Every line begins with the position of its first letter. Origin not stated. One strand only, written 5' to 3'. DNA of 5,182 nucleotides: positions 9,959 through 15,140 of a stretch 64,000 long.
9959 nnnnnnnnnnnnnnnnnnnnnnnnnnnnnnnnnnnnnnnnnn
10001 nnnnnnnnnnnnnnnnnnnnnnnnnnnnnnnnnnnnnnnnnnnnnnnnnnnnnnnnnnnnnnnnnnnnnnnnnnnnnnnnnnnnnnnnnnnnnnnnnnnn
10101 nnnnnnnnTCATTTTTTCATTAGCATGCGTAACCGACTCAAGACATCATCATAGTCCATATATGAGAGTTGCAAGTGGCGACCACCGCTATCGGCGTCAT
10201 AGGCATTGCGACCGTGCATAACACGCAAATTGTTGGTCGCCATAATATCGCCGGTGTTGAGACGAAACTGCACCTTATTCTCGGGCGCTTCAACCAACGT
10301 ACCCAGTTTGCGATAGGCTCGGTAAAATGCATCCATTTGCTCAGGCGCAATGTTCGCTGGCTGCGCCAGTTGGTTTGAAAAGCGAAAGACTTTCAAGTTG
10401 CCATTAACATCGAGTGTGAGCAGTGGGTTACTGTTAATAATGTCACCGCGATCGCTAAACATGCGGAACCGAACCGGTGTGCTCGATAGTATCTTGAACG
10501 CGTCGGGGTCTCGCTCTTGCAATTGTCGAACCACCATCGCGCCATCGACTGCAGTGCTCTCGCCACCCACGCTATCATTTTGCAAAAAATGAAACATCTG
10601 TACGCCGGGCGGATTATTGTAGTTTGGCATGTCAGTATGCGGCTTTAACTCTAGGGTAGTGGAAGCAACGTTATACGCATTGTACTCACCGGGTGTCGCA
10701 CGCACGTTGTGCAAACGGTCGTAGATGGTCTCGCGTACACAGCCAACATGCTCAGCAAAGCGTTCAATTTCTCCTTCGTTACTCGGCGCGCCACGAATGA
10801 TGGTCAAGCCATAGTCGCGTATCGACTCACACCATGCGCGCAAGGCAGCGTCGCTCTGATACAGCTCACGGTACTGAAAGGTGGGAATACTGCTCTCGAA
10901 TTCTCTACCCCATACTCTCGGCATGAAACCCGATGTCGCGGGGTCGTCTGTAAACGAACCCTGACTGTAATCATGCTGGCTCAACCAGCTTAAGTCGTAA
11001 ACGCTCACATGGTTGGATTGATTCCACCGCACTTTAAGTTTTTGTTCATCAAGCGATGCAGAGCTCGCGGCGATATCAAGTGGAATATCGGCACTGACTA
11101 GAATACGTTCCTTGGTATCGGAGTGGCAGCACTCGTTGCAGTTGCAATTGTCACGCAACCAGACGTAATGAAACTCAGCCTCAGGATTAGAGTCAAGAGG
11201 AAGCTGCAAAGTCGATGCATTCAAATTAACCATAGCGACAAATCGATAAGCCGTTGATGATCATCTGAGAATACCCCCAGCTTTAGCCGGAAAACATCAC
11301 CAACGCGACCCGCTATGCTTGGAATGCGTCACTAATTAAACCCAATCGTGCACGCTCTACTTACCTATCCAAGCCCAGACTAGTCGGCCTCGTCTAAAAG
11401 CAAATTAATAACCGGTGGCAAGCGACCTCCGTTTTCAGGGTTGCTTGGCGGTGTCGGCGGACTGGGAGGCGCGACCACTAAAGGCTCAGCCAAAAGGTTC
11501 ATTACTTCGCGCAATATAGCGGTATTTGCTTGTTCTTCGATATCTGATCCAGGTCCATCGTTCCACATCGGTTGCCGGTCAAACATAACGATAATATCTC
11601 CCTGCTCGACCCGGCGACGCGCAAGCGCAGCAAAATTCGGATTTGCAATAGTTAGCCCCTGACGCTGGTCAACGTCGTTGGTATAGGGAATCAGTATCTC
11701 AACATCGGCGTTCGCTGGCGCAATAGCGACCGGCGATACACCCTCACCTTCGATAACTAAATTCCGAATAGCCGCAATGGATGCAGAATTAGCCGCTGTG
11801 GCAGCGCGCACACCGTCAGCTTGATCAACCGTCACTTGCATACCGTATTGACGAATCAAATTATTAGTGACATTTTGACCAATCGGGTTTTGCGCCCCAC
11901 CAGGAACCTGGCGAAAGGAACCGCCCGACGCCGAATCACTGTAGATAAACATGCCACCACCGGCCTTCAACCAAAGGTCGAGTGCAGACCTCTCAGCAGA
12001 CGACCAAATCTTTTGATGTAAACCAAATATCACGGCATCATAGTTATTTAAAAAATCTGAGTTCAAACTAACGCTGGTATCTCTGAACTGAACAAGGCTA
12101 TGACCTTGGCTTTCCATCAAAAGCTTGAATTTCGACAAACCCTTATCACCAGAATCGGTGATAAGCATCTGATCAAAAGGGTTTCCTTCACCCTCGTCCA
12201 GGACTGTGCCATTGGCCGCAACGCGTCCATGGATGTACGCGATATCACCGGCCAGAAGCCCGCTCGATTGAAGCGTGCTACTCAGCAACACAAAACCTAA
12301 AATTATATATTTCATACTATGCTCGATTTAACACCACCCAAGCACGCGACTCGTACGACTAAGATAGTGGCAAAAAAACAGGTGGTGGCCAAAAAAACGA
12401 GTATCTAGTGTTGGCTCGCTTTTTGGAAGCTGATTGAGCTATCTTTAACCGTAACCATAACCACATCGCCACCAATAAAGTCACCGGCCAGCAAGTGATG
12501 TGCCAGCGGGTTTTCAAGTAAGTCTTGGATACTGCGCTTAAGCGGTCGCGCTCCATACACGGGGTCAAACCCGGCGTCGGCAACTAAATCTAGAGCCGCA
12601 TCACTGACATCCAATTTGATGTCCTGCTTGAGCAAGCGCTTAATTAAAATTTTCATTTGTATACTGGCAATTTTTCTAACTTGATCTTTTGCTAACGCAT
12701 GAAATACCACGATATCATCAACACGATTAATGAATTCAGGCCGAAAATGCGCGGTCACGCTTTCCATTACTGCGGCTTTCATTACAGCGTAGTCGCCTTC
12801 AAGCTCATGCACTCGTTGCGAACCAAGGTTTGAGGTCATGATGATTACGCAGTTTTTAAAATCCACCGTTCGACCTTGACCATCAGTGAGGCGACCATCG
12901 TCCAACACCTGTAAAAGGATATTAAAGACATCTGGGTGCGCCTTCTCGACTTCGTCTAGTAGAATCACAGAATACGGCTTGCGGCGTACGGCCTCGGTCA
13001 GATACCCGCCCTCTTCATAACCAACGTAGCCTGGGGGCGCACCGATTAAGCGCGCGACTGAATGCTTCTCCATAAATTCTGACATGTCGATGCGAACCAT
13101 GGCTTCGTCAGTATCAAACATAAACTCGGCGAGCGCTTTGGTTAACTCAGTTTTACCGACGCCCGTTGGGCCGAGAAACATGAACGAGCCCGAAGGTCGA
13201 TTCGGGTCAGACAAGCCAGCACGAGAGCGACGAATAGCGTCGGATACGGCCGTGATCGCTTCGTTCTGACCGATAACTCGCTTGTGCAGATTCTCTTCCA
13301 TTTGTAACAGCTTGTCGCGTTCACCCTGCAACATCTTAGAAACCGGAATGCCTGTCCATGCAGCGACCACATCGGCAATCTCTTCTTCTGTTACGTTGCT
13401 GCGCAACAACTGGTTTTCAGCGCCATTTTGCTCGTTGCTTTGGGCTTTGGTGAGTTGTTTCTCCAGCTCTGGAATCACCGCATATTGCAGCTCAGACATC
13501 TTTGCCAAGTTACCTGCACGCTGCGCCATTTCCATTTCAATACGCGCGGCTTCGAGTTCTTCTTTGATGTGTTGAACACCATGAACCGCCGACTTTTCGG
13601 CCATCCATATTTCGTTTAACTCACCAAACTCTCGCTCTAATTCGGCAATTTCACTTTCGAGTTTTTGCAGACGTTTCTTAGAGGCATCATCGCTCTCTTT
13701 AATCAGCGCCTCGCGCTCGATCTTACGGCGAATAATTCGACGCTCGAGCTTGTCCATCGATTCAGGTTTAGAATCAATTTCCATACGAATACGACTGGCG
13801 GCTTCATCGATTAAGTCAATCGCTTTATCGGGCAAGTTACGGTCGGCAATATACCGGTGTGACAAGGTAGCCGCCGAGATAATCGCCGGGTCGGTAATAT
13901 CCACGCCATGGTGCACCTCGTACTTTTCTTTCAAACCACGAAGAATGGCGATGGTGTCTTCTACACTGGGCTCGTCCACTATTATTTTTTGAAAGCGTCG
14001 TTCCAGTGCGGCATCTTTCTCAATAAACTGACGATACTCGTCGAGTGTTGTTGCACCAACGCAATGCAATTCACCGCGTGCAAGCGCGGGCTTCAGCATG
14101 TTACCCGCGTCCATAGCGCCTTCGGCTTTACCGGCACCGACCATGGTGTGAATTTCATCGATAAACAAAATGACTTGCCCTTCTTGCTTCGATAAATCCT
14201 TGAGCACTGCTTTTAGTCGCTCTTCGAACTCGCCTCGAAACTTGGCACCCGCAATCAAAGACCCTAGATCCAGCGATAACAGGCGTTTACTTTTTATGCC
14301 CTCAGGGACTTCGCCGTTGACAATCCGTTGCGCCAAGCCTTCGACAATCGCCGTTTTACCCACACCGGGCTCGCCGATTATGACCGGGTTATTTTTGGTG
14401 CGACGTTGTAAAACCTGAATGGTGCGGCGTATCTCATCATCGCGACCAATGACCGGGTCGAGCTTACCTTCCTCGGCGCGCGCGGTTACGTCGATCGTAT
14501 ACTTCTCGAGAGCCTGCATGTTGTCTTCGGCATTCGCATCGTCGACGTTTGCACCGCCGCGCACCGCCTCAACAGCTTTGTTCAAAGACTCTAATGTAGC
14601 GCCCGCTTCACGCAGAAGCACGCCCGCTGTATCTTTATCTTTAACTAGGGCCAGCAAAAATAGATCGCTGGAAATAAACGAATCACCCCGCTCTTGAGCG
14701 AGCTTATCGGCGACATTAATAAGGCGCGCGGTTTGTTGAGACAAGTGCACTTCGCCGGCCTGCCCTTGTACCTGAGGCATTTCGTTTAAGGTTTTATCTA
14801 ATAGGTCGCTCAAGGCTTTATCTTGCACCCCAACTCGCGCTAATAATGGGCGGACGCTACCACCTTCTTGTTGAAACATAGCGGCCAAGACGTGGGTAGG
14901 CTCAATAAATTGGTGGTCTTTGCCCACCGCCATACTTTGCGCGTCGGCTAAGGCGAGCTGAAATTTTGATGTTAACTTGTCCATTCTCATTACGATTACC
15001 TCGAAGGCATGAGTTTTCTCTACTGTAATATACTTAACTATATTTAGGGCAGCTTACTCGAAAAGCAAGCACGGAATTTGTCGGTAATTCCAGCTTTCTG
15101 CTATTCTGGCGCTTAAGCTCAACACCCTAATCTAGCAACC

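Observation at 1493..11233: Self-contained oxygenase-fed, cobalamin-dependent demethylation system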

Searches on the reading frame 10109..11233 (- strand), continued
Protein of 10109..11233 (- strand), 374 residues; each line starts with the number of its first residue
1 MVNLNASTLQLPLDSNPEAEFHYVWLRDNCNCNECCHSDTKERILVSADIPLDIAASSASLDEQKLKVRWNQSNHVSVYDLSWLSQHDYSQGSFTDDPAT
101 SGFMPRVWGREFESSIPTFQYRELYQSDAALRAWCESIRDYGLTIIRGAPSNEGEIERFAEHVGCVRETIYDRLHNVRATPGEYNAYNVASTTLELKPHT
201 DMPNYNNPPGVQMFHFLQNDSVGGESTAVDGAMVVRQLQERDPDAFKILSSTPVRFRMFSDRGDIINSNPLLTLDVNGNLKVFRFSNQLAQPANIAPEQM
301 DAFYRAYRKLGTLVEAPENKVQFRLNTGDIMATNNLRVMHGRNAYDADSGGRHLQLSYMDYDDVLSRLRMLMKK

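Call 65: find_encoding_contigs(protein=P0159, flank=10000, max_places=3)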
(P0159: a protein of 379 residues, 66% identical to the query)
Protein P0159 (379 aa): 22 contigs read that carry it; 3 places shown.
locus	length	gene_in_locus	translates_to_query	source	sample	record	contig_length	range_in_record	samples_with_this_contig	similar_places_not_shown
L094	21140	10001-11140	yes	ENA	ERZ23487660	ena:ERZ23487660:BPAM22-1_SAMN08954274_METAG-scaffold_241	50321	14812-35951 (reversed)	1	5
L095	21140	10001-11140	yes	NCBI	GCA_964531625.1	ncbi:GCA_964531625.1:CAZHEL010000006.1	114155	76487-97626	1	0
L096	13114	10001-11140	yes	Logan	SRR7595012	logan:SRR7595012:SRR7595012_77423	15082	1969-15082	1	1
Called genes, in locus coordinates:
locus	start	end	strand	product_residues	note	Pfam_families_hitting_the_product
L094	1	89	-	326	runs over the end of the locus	PF01073:3Beta_HSD, PF01370:Epimerase, PF02719:Polysacc_synt_2, PF04321:RmlD_sub_bind (weak), PF05368:NmrA, PF07993:NAD_binding_4, PF13460:NAD_binding_10, PF16363:GDP_Man_Dehyd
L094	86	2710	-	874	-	PF03176:MMPL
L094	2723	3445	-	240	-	PF01048:PNP_UDP_1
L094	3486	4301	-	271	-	PF00348:polyprenyl_synt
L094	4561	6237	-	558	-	PF01268:FTHFS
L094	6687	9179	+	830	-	PF01266:DAO, PF16350:FAO_M, PF01571:GCV_T, PF08669:GCV_T_C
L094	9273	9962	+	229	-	PF02607:B12-binding_2, PF02310:B12-binding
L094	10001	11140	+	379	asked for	PF06155:GBBH-like_N, PF02668:TauD, PF08943:CsiD (faint)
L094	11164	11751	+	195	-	PF01966:HD (weak)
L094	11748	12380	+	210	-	PF07796:DUF1638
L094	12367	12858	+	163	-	PF12225:DUF5981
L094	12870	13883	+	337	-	PF02219:MTHFR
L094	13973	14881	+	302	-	PF00809:Pterin_bind, PF03599:CdhD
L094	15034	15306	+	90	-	PF04828:GFA (weak)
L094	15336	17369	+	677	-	PF00111:Fer2, PF17650:RACo_linker, PF17651:Raco_middle, PF14574:RACo_C_ter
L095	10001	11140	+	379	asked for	PF06155:GBBH-like_N, PF02668:TauD, PF08943:CsiD (faint)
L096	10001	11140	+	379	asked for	PF06155:GBBH-like_N, PF02668:TauD, PF08943:CsiD (faint)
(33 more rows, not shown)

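Call 66: find_encoding_contigs(protein=P0168, flank=10000, max_places=2)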
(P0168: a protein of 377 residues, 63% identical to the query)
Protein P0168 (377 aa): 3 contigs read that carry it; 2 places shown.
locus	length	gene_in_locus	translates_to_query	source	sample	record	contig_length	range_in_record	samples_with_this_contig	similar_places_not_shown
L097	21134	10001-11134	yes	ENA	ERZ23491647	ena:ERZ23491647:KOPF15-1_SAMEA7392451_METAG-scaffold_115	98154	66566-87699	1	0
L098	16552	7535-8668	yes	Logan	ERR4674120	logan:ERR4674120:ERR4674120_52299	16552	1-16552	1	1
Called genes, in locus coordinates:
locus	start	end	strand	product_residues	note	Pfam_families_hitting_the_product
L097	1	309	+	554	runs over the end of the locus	PF07394:DUF1501 (weak)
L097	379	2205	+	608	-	PF07995:GSDH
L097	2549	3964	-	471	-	-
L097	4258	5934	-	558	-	PF01268:FTHFS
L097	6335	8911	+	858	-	PF01266:DAO, PF16350:FAO_M, PF01571:GCV_T, PF08669:GCV_T_C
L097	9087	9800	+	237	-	PF02607:B12-binding_2, PF02310:B12-binding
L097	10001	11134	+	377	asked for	PF06155:GBBH-like_N, PF02668:TauD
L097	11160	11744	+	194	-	PF01966:HD (weak)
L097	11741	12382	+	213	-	PF07796:DUF1638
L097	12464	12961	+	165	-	PF12225:DUF5981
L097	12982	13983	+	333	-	PF02219:MTHFR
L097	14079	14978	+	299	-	PF00809:Pterin_bind, PF03599:CdhD (weak)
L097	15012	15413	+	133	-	PF04828:GFA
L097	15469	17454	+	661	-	PF00111:Fer2 (weak), PF17650:RACo_linker, PF17651:Raco_middle, PF14574:RACo_C_ter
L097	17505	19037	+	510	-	PF06253:MTTB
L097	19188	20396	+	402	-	PF00355:Rieske, PF00848:Ring_hydroxyl_A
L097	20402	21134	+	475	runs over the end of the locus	PF00171:Aldedh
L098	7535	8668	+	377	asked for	PF06155:GBBH-like_N, PF02668:TauD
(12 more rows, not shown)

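Call 67: find_encoding_contigs(protein=P0239, flank=10000, max_places=2)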
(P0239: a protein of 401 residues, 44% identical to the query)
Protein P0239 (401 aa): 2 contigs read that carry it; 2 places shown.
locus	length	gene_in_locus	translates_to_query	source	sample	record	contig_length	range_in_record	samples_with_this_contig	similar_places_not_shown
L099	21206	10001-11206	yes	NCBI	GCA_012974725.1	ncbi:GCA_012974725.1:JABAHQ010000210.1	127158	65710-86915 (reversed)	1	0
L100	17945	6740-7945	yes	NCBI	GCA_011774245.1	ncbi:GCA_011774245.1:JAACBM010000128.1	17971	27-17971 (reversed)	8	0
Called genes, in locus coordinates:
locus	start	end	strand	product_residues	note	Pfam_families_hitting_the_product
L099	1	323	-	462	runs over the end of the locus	-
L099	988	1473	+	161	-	PF00107:ADH_zinc_N, PF13602:ADH_zinc_N_2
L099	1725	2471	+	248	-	-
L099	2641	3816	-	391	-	PF04422:FrhB_FdhB_N, PF04432:FrhB_FdhB_C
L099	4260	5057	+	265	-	PF17645:Amdase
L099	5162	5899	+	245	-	PF19798:Sulfotransfer_5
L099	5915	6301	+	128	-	PF02627:CMD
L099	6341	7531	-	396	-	PF00005:ABC_tran, PF00571:CBS (faint)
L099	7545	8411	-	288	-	PF00528:BPD_transp_1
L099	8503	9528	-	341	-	PF04069:OpuAC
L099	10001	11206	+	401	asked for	PF06155:GBBH-like_N, PF02668:TauD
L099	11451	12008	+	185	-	PF01966:HD (weak)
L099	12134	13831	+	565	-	PF00496:SBP_bac_5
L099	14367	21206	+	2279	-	-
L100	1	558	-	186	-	PF04422:FrhB_FdhB_N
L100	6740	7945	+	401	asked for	PF06155:GBBH-like_N, PF02668:TauD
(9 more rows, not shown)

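Call 82: search_protein_families(library=ncbifam, proteins=[L097:19188-20396:+, L086:14229-15137:+, L086:15134-16579:+], max_evalue=1e-10)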
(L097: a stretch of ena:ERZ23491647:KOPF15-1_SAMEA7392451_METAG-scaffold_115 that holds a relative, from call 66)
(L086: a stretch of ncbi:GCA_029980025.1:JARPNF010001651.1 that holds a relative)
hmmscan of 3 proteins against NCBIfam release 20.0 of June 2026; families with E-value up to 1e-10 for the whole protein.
L097:19188-20396:+ (402 aa): 5 families
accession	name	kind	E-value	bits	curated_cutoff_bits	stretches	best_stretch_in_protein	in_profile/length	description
NF058607.1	GlBtMonoOxGbcA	equivalog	3.3e-40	137.8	670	1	25-231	31-225/420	glycine betaine monooxygenase oxygenase subunit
NF042946.1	3PPDioc_HcaE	equivalog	3.2e-23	82.5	830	1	29-228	18-214/450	3-phenylpropionate/cinnamic acid dioxygenase subunit alpha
NF041684.1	ant_diox_AndAc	equivalog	4.3e-22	78.3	750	1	22-228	18-222/418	anthranilate 1,2-dioxygenase large subunit AndAc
TIGR03228.1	anthran_1_2_A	equivalog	2.7e-21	75.8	671.9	1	31-234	20-219/438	anthranilate 1,2-dioxygenase large subunit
TIGR03229.1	benzo_1_2_benA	equivalog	7.8e-21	74.4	780.95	1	30-229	19-216/433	benzoate 1,2-dioxygenase large subunit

L086:14229-15137:+ (302 aa): 4 families
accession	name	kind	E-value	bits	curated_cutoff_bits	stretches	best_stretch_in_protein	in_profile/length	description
NF052387.1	Lys_ferment_KCE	equivalog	8.4e-69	231.9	382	1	9-296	2-267/267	3-keto-5-aminohexanoate cleavage enzyme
NF053538.1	DixhxACActTsKce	equivalog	4.8e-61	206.5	430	2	142-296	143-302/310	3,5-dioxohexanoate:acetyl-CoA acetone transferase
NF053568.1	3OXCoAcCUPNH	equivalog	1.2e-49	169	350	2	108-297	83-273/274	3-oxoadipate:acetyl-CoA acetyltransferase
NF052389.1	Lys_KAL_CLE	exception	5.4e-47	160.5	725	1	8-298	170-438/440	bifunctional 3-aminobutyryl-CoA ammonia lyase/3-keto-5-aminohexanoate cleavage enzyme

L086:15134-16579:+ (481 aa): 17 families
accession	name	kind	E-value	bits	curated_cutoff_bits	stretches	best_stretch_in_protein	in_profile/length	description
NF005716.0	PRK07531.1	equivalog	3.3e-216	718.8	592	1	3-471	5-486/495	carnitine 3-dehydrogenase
NF005471.0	PRK07066.1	equivalog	1.6e-106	355.9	414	1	5-301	10-309/321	L-carnitine dehydrogenase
NF004783.0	PRK06129.1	equivalog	1.9e-64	218.1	347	1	3-300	3-307/315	3-hydroxyacyl-CoA dehydrogenase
NF042925.1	FHMPC_DH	equivalog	3.7e-39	134.8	500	1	4-232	2-235/304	5-formyl-3-hydroxy-2-methylpyridine 4-carboxylate 5-dehydrogenase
NF006125.0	PRK08269.1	equivalog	4.3e-36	124.6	427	1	3-233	6-252/334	3-hydroxybutyryl-CoA dehydrogenase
NF006722.0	PRK09260.1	equivalog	3.7e-35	121.6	429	1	2-228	2-232/289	3-hydroxyacyl-CoA dehydrogenase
NF006143.0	PRK08293.1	equivalog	2.6e-26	92.6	312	1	3-225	5-233/291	3-hydroxyacyl-CoA dehydrogenase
NF004474.0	PRK05808.1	subfamily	4e-24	85.4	408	1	3-215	4-222/283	3-hydroxybutyryl-CoA dehydrogenase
NF004699.0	PRK06035.1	equivalog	4.2e-23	81.9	500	1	4-232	5-239/294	3-hydroxyacyl-CoA dehydrogenase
NF006124.0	PRK08268.1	subfamily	6.3e-23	81.5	508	1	3-226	8-234/507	3-hydroxyacyl-CoA dehydrogenase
NF005715.0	PRK07530.1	equivalog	1.7e-20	73.6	420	1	3-215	5-223/292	3-hydroxybutyryl-CoA dehydrogenase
TIGR02279.1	PaaC-3OHAcCoADH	equivalog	5.8e-19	68.3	669.4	1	4-232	7-238/503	3-hydroxyacyl-CoA dehydrogenase PaaH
NF005875.0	PRK07819.1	subfamily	1.9e-18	66.9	319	1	3-216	6-227/287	3-hydroxybutyryl-CoA dehydrogenase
NF008727.0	PRK11730.1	equivalog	6e-17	61.2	870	1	3-216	314-532/717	fatty acid oxidation complex subunit alpha FadB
NF008363.0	PRK11154.1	equivalog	6.4e-16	57.6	869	1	4-217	311-531/708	fatty acid oxidation complex subunit alpha FadJ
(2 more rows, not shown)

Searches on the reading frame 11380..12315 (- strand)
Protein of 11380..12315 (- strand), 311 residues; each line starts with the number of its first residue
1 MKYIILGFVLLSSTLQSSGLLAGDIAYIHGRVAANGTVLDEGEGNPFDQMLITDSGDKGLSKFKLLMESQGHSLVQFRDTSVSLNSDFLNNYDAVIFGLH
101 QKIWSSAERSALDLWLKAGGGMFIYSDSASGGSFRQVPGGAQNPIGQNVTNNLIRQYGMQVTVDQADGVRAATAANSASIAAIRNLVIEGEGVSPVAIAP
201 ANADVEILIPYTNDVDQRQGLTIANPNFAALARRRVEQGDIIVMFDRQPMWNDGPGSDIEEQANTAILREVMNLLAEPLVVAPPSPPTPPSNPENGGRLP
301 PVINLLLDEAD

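Call 7: search_protein_families(library=pfam, proteins=[window:11380-12315:-])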
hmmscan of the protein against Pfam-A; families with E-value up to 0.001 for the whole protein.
window:11380-12315:- (311 aa): 0 families

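Call 8: search_protein_families(library=ncbifam, proteins=[window:11380-12315:-])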
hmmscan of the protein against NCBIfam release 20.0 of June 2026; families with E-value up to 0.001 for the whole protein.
window:11380-12315:- (311 aa): 0 families

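Call 44: search_protein_families(library=pfam, proteins=[window:11380-12315:-], max_evalue=0.01)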
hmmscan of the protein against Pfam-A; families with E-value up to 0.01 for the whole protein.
window:11380-12315:- (311 aa): 3 families
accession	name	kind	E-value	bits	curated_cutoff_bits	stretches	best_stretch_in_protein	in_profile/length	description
PF14258.12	DUF4350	-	0.0018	19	30.4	1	55-266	4-175/181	Domain of unknown function (DUF4350)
PF20254.3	DMFA2_C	-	0.0029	17.5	27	1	66-124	152-210/374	N,N-dimethylformamidase beta subunit-like, C-terminal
PF06283.17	ThuA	-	0.0032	18.2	33.4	1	56-129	16-89/209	Trehalose utilisation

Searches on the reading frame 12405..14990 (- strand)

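Call 7: search_protein_families(library=pfam, proteins=[window:12405-14990:-])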
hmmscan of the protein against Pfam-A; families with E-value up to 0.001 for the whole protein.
window:12405-14990:- (861 aa): 24 families
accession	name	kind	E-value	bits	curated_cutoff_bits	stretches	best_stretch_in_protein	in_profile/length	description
PF07724.20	AAA_2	-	7.7e-72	241.2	27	1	598-760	1-166/166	AAA domain (Cdc48 subfamily)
PF17871.7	AAA_lid_9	-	9.9e-34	115.8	22.8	1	342-444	1-103/104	AAA lid domain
PF00004.35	AAA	-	7.8e-25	88.3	21.2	2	204-337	3-127/131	ATPase family associated with various cellular activities (AAA)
PF10431.15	ClpB_D2-small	-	1.9e-23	82.7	21.9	1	766-846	1-81/81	C-terminal, D2-small domain, of ClpB protein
PF02861.25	Clp_N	-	5.7e-23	81.3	20.7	2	94-145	1-53/53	Clp amino terminal domain, pathogenicity island component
PF07728.20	AAA_5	-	2.7e-19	70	22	1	603-730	2-131/139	AAA domain (dynein-related subfamily)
PF13401.12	AAA_22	-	5.4e-12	46.6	27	1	197-283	3-96/130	AAA domain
PF13191.12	AAA_16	-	2.1e-11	45.1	32.6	1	180-281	2-142/167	AAA ATPase domain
PF00158.32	Sigma54_activat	-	1.5e-08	34.9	20.2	1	600-720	22-142/168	Sigma-54 interaction domain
PF05621.17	TniB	-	2.4e-07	30.8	22.4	1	191-338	27-184/189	Bacterial TniB protein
PF13173.12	AAA_14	-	9.3e-07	29.3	27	0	203-287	6-78/129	AAA domain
PF01637.24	ATPase_2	-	1.7e-06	28.5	33.2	0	183-290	4-129/225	ATPase domain predominantly from Archaea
PF13479.12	AAA_24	-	4.5e-06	27.1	27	0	603-692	5-84/195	AAA domain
PF01695.23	IstB_IS21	-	7.4e-06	26.1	24.1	0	197-264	90-153/238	IstB-like ATP binding protein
PF20720.3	nSTAND3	-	1.2e-05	25.4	27.2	0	198-225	16-43/155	Novel STAND NTPase 3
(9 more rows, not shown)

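Call 8: search_protein_families(library=ncbifam, proteins=[window:12405-14990:-])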
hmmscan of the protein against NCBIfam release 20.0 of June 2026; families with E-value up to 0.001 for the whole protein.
window:12405-14990:- (861 aa): 20 families
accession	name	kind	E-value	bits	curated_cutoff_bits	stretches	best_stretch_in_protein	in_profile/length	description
NF008118.0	PRK10865.1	equivalog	0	1452.3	1417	1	1-853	1-853/857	ATP-dependent chaperone ClpB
TIGR03346.1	chaperone_ClpB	equivalog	0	1427.1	1232.1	1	6-855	1-852/853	ATP-dependent chaperone ClpB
TIGR03345.1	VI_ClpV1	equivalog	5.9e-249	828.7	884.95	1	7-835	2-837/852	type VI secretion system ATPase TssH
TIGR02639.1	ClpA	equivalog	7.7e-237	788.1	993.15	2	8-448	3-455/734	ATP-dependent Clp protease ATP-binding subunit ClpA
NF033606.1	heat_AAA_ClpK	exception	1.5e-232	774.3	1900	2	471-850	517-900/949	heat shock survival AAA family ATPase ClpK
NF033607.0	disagg_AAA_ClpG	exception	3.1e-229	763.4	1900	2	530-846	552-874/932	AAA family protein disaggregase ClpG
NF008263.0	PRK11034.1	equivalog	1.8e-186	621.3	1350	2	9-409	5-417/758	ATP-dependent Clp protease ATP-binding subunit ClpA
NF003745.1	PRK05342.1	equivalog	5.2e-11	42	359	0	749-827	296-378/418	ATP-dependent Clp protease ATP-binding subunit ClpX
NF005304.0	PRK06835.1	equivalog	1.6e-08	34.1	215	1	575-643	161-226/330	ATP-binding protein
TIGR02928.1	TIGR02928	subfamily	2.6e-08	33.1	181.3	0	178-223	15-64/366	orc1/cdc6 family replication initiation protein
NF009067.0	PRK12402.1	equivalog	9.9e-07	28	317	0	572-642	17-80/340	replication factor C small subunit 2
NF003229.0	PRK04195.1-5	equivalog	2.8e-06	26.3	280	0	573-683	20-114/413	replication factor C large subunit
NF038214.1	IS21_help_AAA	equivalog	3.4e-06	26.9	200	0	198-226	89-117/232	IS21-like element helper ATPase IstB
NF001679.0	PRK00440.1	equivalog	3.1e-05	23.2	303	0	602-628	41-67/322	replication factor C small subunit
TIGR00635.1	ruvB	equivalog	6.2e-05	22.2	299.05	0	202-283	33-93/305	Holliday junction branch migration DNA helicase RuvB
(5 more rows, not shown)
